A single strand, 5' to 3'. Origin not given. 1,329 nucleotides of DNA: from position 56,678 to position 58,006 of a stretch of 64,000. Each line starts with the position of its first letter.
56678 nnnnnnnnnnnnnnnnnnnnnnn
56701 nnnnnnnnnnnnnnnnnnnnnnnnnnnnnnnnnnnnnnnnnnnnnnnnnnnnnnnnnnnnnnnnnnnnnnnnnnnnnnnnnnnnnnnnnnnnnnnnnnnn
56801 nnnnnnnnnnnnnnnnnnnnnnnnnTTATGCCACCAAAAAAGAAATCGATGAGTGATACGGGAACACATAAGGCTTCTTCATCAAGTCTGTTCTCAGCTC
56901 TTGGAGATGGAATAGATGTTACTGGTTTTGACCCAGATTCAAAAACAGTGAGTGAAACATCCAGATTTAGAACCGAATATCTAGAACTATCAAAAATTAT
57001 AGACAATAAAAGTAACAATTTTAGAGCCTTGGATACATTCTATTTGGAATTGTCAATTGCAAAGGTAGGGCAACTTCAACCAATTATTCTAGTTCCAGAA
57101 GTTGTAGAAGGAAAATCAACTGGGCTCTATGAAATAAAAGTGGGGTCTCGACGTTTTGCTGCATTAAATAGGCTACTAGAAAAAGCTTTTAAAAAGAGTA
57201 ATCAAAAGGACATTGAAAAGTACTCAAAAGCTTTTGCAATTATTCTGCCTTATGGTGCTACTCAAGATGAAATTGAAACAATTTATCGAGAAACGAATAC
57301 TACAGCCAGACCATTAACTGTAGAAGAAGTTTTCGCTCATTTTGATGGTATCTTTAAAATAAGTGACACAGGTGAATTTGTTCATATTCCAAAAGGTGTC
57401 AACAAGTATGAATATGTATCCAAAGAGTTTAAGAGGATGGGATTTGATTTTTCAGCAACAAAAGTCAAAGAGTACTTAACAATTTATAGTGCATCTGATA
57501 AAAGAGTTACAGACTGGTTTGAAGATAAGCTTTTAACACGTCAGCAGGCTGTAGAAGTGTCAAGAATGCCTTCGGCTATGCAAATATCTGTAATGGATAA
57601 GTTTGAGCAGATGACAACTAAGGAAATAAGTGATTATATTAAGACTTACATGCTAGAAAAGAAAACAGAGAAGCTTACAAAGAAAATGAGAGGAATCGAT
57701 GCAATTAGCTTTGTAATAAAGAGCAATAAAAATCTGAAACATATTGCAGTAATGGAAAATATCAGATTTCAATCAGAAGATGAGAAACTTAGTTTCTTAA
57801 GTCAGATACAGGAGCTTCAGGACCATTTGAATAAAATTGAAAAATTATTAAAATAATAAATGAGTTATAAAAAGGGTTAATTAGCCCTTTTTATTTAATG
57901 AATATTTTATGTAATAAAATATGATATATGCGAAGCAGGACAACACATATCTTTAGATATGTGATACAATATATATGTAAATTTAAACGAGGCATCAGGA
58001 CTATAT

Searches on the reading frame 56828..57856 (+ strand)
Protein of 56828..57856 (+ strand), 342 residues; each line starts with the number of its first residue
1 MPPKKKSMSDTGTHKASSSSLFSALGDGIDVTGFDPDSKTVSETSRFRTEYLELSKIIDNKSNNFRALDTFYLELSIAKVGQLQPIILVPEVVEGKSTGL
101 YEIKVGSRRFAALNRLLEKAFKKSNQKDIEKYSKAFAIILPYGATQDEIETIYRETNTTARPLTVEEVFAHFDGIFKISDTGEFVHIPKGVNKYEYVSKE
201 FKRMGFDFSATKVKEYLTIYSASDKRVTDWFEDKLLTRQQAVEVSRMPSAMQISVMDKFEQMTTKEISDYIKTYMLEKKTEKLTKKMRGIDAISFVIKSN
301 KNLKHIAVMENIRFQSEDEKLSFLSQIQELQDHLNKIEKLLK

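Call 9: search_protein_families(library=pfam, proteins=[window:56828-57856:+], max_evalue=0.01)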
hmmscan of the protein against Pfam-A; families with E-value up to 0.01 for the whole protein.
window:56828-57856:+ (342 aa): 1 family
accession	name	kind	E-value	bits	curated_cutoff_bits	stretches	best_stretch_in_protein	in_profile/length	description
PF02195.25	ParB_N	-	0.0084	16.6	26.3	0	73-115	30-67/95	ParB N-terminal domain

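Call 10: search_protein_families(library=phrogs, proteins=[window:56828-57856:+], max_evalue=0.01)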
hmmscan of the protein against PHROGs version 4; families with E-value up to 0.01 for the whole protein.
window:56828-57856:+ (342 aa): 2 families
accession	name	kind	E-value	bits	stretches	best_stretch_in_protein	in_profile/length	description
phrog_4715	-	DNA, RNA and nucleotide metabolism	2.5e-12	47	1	40-315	138-420/630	ParB-like partition protein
phrog_15982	-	unknown function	3e-10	40.7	1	42-123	21-99/453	-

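Call 18: find_encoding_contigs(protein=window:56828-57856:+, flank=10000, max_places=10)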
Protein window:56828-57856:+ (342 aa): 24 contigs read that carry it; 10 places shown.
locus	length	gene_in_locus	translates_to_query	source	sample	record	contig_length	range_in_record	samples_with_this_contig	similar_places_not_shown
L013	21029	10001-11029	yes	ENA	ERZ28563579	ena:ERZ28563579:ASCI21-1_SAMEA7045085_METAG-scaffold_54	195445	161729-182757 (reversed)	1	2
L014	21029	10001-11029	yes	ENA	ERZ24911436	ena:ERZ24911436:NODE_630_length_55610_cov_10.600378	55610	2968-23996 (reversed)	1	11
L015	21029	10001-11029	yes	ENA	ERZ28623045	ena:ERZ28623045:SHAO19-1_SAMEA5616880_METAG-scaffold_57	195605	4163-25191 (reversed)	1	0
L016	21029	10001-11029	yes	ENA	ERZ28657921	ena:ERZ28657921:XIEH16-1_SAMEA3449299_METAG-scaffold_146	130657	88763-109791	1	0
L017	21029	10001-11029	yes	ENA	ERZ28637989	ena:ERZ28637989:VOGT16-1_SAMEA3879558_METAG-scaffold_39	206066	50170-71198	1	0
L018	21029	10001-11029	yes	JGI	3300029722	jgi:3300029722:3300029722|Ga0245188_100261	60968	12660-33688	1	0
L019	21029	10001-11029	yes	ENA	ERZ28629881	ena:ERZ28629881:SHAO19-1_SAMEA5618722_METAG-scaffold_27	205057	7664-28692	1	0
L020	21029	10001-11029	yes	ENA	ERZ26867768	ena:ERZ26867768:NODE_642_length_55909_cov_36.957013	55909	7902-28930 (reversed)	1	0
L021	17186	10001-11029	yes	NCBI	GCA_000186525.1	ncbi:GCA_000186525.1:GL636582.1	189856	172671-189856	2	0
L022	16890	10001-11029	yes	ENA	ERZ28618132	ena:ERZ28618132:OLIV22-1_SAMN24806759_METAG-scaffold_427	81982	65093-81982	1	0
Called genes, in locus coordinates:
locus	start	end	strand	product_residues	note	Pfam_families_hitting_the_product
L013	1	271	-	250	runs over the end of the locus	-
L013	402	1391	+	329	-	-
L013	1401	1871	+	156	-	-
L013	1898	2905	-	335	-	-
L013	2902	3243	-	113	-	-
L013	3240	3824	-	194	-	-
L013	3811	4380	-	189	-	-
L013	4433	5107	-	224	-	PF04026:SpoVG (faint)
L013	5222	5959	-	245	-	-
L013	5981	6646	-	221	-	PF00929:RNase_T, PF16473:Rv2179c-like (weak)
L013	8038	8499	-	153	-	-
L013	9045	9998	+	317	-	PF06564:CBP_BcsQ (faint), PF09140:MipZ (faint), PF10609:ParA (faint), PF13614:AAA_31, PF01656:CbiA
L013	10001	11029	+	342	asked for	-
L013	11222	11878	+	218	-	-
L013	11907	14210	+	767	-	PF13086:AAA_11 (faint), PF14520:HHH_5 (faint), PF14490:HHH_RecD2, PF13604:AAA_30, PF01443:Viral_helicase1 (faint), PF13245:AAA_19, PF18335:SH3_13, PF13538:UvrD_C_2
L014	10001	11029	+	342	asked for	-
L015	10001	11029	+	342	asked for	-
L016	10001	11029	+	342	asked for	-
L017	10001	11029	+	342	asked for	-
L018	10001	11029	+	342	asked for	-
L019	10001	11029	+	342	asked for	-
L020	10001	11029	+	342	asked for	-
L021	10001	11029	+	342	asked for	-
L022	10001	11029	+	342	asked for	-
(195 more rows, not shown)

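Call 26: find_related_loci(query=window:56828-57856:+, collection=genome_contigs, flank=10000)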
Query window:56828-57856:+ (342 aa) in genome_contigs; peptide patterns used: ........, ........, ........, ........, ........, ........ (x = any residue, [..] = any of these).
119 stretches matched a pattern, but none encodes a relative of the query by tblastn (E <= 1e-3).
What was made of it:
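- Tried and rejected: ParB in genome_contigs gave none (call 26).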

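Call 28: list_cluster_members(proteins=[window:56828-57856:+, window:55872-56825:+, window:54864-55268:-])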
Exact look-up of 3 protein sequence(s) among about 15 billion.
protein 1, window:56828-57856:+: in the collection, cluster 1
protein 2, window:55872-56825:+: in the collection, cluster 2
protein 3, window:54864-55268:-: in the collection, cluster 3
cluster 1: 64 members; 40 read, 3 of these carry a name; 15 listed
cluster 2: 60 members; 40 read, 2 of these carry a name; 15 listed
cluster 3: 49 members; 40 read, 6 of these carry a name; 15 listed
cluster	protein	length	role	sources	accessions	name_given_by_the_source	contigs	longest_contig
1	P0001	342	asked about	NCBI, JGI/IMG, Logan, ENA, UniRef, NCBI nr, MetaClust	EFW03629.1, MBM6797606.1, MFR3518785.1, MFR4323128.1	MAG: ParB N-terminal domain-containing protein [Coprobacillus cateniformis] | hypothetical protein | ParB-like N-terminal domain-containing protein n=1 Tax=Coprobacillus cateniformis ...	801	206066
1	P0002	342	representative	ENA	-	-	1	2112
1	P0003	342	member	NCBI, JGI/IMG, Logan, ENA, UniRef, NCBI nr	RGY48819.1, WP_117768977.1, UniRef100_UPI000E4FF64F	ParB N-terminal domain-containing protein [Coprobacillus cateniformis] | hypothetical protein | ParB N-terminal domain-containing protein n=1 Tax=Coprobacillus cateniformis TaxID=100884 ...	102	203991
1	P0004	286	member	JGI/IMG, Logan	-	hypothetical protein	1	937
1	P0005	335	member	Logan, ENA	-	-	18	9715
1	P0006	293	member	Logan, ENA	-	-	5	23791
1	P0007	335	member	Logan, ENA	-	-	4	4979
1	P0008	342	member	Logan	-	-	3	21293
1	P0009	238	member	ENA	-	-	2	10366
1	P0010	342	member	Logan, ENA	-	-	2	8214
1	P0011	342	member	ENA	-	-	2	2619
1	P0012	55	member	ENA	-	-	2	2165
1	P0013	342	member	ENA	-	-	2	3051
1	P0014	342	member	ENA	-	-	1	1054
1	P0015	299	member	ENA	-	-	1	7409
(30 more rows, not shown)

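Call 31: find_homologous_proteins(query=window:56828-57856:+, max_evalue=0.00001)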
Query window:56828-57856:+ (342 aa): 16 proteins with E <= 0.00001 among 3400 candidates.
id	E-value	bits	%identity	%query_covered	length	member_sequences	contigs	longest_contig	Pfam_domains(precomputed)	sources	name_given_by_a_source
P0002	2.4e-214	728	99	100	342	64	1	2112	PF02195.27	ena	-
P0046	1.2e-92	329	48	99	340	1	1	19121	PF02195.27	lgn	-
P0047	1.2e-88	316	47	100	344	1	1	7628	PF02195.27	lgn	-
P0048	3.2e-74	268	44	100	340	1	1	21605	PF02195.27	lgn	-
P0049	1.9e-66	243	40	98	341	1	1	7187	PF02195.27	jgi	jgi:hypothetical protein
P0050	3.4e-66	242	38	100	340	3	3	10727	PF02195.27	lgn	-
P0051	7.2e-65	238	39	99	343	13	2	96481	PF02195.27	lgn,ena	-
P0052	6.9e-63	231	40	99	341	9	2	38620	PF02195.27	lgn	-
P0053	1.1e-61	227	37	100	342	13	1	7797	PF02195.27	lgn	-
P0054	1.6e-56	210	33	99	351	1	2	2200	-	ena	-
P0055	1.9e-37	148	38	63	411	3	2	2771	PF02195.27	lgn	-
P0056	2.0e-37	147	30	95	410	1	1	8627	PF02195.27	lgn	-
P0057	3.8e-37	147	29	99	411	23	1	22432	PF02195.27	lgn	-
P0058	4.1e-36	143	33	90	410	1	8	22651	PF02195.27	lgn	-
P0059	4.7e-32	130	42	46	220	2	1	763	PF02195.27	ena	-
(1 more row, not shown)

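Call 32: find_encoding_contigs(protein=P0046, flank=10000, max_places=2)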
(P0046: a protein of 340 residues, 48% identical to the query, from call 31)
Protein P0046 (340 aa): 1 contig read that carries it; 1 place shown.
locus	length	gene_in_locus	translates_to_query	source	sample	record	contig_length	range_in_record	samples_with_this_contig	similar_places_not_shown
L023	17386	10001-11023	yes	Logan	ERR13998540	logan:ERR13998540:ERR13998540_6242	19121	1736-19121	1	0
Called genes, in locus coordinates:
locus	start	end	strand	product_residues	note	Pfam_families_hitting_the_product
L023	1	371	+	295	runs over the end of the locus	-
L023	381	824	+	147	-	-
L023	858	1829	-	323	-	-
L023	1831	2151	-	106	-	-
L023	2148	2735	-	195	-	-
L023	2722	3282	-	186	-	PF02075:RuvC (weak)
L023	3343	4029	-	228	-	-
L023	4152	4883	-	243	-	-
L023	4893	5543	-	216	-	PF00929:RNase_T, PF13482:RNase_H_2 (weak), PF16473:Rv2179c-like (weak)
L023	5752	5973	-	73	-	-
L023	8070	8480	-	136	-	-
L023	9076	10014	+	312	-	PF00142:Fer4_NifH (faint), PF01656:CbiA, PF02374:ArsA_ATPase (weak), PF06564:CBP_BcsQ (faint), PF09140:MipZ (faint), PF10609:ParA (weak), PF13614:AAA_31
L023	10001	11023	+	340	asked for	PF02195:ParB_N (weak)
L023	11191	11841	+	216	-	-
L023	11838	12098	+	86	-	-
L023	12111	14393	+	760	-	PF14490:HHH_RecD2, PF13086:AAA_11 (faint), PF13604:AAA_30, PF01443:Viral_helicase1 (faint), PF13245:AAA_19, PF18335:SH3_13, PF13538:UvrD_C_2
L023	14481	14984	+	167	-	-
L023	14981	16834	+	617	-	PF01368:DHH, PF02272:DHHA1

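Call 33: find_encoding_contigs(protein=P0048, flank=10000, max_places=2)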
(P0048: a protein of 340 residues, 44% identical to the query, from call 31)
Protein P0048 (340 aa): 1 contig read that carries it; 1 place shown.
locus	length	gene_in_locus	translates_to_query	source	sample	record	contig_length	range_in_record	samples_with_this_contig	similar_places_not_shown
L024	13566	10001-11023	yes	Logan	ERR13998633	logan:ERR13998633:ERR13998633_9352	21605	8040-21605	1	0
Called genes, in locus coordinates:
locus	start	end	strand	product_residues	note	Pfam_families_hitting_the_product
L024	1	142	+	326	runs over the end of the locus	-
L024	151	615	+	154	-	-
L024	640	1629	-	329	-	-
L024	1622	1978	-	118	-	-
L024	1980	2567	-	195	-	-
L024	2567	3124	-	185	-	-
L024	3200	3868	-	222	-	PF04026:SpoVG (faint)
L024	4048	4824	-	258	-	-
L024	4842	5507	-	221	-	PF03104:DNA_pol_B_exo1 (weak), PF00929:RNase_T, PF13482:RNase_H_2 (faint), PF16473:Rv2179c-like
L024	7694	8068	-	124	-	-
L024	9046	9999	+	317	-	PF01656:CbiA, PF10609:ParA (faint), PF13614:AAA_31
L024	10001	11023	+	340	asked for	PF02195:ParB_N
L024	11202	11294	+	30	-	-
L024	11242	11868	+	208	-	-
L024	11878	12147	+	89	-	-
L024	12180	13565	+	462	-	?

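Call 34: find_encoding_contigs(protein=P0051, flank=10000, max_places=2)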
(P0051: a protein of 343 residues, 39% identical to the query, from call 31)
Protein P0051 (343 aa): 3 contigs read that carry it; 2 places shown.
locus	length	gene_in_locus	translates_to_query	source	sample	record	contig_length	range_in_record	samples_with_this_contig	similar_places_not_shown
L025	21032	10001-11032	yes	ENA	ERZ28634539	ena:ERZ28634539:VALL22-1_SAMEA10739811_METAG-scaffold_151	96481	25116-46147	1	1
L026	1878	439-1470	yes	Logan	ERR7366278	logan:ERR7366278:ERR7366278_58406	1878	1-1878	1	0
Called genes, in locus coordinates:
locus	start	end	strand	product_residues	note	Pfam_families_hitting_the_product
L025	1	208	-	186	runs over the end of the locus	-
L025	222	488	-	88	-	-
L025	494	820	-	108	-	-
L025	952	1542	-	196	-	-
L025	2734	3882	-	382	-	-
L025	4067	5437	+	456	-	PF13443:HTH_26 (faint)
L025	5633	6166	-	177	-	-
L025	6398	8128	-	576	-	PF06970:RepA_N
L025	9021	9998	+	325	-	PF00142:Fer4_NifH (faint), PF01656:CbiA, PF06564:CBP_BcsQ (faint), PF10609:ParA (faint), PF13614:AAA_31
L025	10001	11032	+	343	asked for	PF02195:ParB_N (weak)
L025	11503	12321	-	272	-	PF02540:NAD_synthase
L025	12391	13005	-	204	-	PF01467:CTP_transf_like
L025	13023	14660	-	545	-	PF17767:NAPRTase_N, PF04095:NAPRTase (weak), PF17956:NAPRTase_C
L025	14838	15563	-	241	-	PF00857:Isochorismatase (weak)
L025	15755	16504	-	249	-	PF00293:NUDIX, PF21906:WHD_NrtR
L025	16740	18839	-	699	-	-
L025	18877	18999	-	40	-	-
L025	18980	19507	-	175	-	-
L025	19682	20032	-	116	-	-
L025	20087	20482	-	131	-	-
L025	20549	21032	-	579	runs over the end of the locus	-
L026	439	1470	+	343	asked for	PF02195:ParB_N (weak)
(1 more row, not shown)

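Call 35: find_encoding_contigs(protein=P0052, flank=10000, max_places=2)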
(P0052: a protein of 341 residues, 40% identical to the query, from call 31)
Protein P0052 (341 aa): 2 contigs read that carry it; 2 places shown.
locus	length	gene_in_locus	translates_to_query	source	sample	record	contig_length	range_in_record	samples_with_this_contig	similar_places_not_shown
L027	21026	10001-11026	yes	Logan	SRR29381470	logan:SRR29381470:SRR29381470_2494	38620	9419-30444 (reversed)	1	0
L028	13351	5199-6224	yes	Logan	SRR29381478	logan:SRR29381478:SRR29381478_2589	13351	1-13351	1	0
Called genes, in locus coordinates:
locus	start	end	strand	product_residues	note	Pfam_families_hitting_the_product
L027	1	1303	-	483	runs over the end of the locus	PF02534:T4SS-DNA_transf (faint), PF10412:TrwB_AAD_bind (weak), PF12696:TraG-D_C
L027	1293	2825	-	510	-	-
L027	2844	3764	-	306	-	-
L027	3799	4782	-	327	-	-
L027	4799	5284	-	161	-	-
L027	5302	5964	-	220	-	-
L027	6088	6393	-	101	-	-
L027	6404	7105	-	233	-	PF00160:Pro_isomerase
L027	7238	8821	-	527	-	PF06970:RepA_N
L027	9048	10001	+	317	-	PF01656:CbiA, PF13614:AAA_31, PF10609:ParA (weak)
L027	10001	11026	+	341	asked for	PF02195:ParB_N (faint)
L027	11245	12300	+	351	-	-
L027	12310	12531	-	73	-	-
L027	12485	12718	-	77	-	-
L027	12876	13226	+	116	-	-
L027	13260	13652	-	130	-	-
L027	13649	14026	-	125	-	-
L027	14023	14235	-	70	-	-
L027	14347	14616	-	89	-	PF00584:SecE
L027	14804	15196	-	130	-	PF00436:SSB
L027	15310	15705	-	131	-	-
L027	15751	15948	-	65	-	-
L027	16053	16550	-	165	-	-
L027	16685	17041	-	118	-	-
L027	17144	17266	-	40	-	-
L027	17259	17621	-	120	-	-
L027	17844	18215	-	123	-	-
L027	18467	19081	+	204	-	-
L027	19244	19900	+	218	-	-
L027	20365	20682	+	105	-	-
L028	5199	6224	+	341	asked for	PF02195:ParB_N (faint)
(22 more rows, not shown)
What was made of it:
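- Closest known: pAD1/pCF10-type RepA_N replicons. Same: In relatives L025 and L027, repA_N and parAB are divergent neighbours (calls 34, 35).
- In relatives L025 and L027, parAB sits directly beside repA_N (calls 34, 35).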

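Call 49: search_protein_families(library=pfam, proteins=[L023:8070-8480:-, L024:7694-8068:-], max_evalue=0.01)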
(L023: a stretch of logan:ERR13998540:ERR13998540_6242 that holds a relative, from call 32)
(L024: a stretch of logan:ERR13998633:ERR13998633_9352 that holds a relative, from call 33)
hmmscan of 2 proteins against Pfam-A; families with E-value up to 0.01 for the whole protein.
L023:8070-8480:- (136 aa): 0 families

L024:7694-8068:- (124 aa): 0 families

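Call 58: find_encoding_contigs(protein=P0047, flank=10000, max_places=2)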
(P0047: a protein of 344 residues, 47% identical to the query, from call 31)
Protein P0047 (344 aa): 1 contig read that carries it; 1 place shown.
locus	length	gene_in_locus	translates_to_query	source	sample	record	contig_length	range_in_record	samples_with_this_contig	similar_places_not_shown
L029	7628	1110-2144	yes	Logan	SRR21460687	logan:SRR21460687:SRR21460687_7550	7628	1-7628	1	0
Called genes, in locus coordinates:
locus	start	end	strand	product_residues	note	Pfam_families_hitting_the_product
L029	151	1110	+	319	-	PF00142:Fer4_NifH (faint), PF01656:CbiA, PF09140:MipZ (faint), PF10609:ParA (faint), PF13614:AAA_31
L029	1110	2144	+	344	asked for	PF02195:ParB_N (weak)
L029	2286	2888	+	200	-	-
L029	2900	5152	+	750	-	PF14490:HHH_RecD2, PF13086:AAA_11 (faint), PF13245:AAA_19, PF13604:AAA_30, PF01443:Viral_helicase1 (faint), PF18335:SH3_13, PF13538:UvrD_C_2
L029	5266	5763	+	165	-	PF06941:NT5C (weak)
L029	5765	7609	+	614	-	PF01368:DHH, PF17768:RecJ_OB (faint), PF02272:DHHA1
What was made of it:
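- One short-read contig (L029) breaks 150 bp upstream of parA (call 58).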

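Call 59: find_encoding_contigs(protein=P0050, flank=10000, max_places=2)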
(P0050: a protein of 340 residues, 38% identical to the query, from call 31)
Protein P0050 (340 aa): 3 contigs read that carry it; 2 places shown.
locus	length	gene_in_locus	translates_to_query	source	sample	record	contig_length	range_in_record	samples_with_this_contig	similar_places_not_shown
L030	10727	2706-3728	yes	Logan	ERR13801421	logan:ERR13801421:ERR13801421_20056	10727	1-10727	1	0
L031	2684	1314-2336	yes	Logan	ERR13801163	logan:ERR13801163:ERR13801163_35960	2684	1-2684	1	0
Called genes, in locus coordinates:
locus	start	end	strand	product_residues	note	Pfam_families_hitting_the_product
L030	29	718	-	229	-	-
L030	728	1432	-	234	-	-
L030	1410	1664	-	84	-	-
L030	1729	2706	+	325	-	PF01656:CbiA, PF09140:MipZ (faint), PF10609:ParA (faint), PF13614:AAA_31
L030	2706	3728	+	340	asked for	PF02195:ParB_N (weak)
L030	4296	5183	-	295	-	PF01051:Rep3_N, PF21205:Rep3_C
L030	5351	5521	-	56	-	-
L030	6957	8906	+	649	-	-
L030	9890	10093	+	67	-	-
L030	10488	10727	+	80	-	?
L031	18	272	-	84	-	-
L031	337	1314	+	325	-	PF01656:CbiA, PF09140:MipZ (faint), PF10609:ParA (faint), PF13614:AAA_31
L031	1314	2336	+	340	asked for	PF02195:ParB_N (weak)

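Call 60: find_encoding_contigs(protein=P0049, flank=10000, max_places=2)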
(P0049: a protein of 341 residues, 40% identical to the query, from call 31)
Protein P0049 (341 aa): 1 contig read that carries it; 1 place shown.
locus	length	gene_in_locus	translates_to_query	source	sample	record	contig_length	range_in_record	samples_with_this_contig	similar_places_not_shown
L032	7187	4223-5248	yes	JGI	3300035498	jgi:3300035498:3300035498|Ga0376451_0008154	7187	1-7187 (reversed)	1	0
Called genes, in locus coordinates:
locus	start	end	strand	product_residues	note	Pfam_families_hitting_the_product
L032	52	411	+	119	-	-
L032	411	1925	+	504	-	PF06745:ATPase (faint), PF03796:DnaB_C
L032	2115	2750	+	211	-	-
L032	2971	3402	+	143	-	-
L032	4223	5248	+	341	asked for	PF02195:ParB_N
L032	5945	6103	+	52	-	-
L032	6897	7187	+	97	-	?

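Call 62: search_solved_structures(query=window:56828-57856:+, max_evalue=1, show_alignments=2)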
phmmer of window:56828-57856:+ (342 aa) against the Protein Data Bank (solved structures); distinct sequences matched with E-value up to 1: 1.
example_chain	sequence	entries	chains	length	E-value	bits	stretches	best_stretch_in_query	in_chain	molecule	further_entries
9ygm_LP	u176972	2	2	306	0.19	14.4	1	122-162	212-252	60S ribosomal protein uL18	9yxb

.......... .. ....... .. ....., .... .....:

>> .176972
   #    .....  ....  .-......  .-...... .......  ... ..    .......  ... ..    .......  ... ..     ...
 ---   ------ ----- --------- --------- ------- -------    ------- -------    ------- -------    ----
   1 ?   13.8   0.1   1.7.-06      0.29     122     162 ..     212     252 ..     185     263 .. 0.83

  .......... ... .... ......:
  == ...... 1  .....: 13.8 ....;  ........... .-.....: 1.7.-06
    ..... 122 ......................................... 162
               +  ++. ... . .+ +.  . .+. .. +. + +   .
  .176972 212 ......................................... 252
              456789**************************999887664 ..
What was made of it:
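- Closest known: Chromosomal ParABS. Different: ParB is very divergent: single-sequence Pfam E 0.008, and no PDB hit without a profile (calls 9, 62).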

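Call 64: search_solved_structures(query=A3, max_evalue=0.1, show_alignments=1)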
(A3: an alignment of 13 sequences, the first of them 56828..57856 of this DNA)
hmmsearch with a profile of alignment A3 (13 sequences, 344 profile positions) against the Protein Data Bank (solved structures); distinct sequences matched with E-value up to 0.1: 4.
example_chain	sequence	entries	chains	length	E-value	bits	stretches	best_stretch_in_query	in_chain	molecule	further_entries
7ol9_A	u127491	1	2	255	0.0006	22.3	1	44-123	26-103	Nucleoid occlusion protein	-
6t1f_A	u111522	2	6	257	0.0016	20.9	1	59-115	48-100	Chromosome-partitioning protein ParB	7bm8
7nfu_A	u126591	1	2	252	0.01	18.3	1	37-121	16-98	Nucleoid occlusion protein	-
7ng0_A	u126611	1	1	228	0.057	15.8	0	49-121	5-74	Nucleoid occlusion protein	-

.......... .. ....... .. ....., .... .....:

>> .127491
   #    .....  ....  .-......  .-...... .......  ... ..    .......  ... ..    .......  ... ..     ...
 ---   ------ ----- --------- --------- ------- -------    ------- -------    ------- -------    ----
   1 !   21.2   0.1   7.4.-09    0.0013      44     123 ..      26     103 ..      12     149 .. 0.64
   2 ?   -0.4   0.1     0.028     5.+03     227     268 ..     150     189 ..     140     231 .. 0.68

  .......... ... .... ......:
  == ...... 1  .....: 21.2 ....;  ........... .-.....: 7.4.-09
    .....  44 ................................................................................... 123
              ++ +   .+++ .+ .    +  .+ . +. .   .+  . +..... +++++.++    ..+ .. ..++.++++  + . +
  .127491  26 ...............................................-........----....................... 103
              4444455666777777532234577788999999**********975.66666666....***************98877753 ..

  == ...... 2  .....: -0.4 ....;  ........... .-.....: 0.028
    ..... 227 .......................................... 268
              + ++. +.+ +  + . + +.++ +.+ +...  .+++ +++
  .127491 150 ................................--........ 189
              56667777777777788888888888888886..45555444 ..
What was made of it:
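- On ParABS partition system (ParB-CTPase type): Profile hits to Noc and ParB (call 64).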

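Call 85: find_related_loci(query=A3, collection=metagenome_contigs, flank=8000)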
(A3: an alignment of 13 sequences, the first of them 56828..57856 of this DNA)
Query A3 (342 aa) in metagenome_contigs; peptide patterns used: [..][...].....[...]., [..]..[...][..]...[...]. (x = any residue, [..] = any of these).
600 stretches matched a pattern, but none encodes a relative of the query by tblastn (E <= 1e-3).
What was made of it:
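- Tried and rejected: The ParB alignment in metagenome_contigs gave none (call 85).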

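Call 86: search_protein_families(library=ncbifam, proteins=[window:56828-57856:+], max_evalue=0.01)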
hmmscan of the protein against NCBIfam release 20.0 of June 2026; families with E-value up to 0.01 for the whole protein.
window:56828-57856:+ (342 aa): 1 family
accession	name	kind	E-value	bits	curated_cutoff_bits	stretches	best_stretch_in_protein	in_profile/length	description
TIGR00180.1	parB_part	domain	0.00058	19.7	58.45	1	75-116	34-72/186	ParB/RepB/Spo0J family partition protein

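Call 93: predict_structure(alignment_id=A3)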
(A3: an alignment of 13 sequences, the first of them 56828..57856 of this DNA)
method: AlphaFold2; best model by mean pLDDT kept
length: 342 residues; sequences in the alignment: 13
mean_pLDDT: 75.2   pTM: 0.45
mean pLDDT of the five models: 75.2, 74.0, 73.9, 71.8, 71.1
residues with pLDDT >= 90: 85; 70-90: 159; 50-70: 45; < 50: 53
segments of 3 or more residues with pLDDT < 50: 1-44, 64-66, 158-163
pLDDT, mean of each block of 10 residues (from residue 1): 34 30 31 35 58 88 58 75 81 84 85 91 91 88 74 56 56 66 77 84 72 85 88 87 91 92 90 82 70 89 89 92 94 91 85
secondary structure, 60 per line:
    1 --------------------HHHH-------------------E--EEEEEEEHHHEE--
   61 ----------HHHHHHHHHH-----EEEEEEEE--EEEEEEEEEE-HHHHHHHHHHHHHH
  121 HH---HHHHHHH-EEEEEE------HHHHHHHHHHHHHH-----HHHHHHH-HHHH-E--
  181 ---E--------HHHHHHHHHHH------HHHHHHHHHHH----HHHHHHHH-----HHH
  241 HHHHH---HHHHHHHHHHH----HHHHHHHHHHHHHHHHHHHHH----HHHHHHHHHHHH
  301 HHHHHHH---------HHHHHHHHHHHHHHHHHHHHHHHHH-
elements in order: H21-24 E47-53 H71-80 E86-93 E96-105 H107-122 H126-132 E134-139 H146-159 H165-171 H173-176 H193-203 H210-220 H225-232 H238-245 H249-259 H264-284 H289-307 H317-341
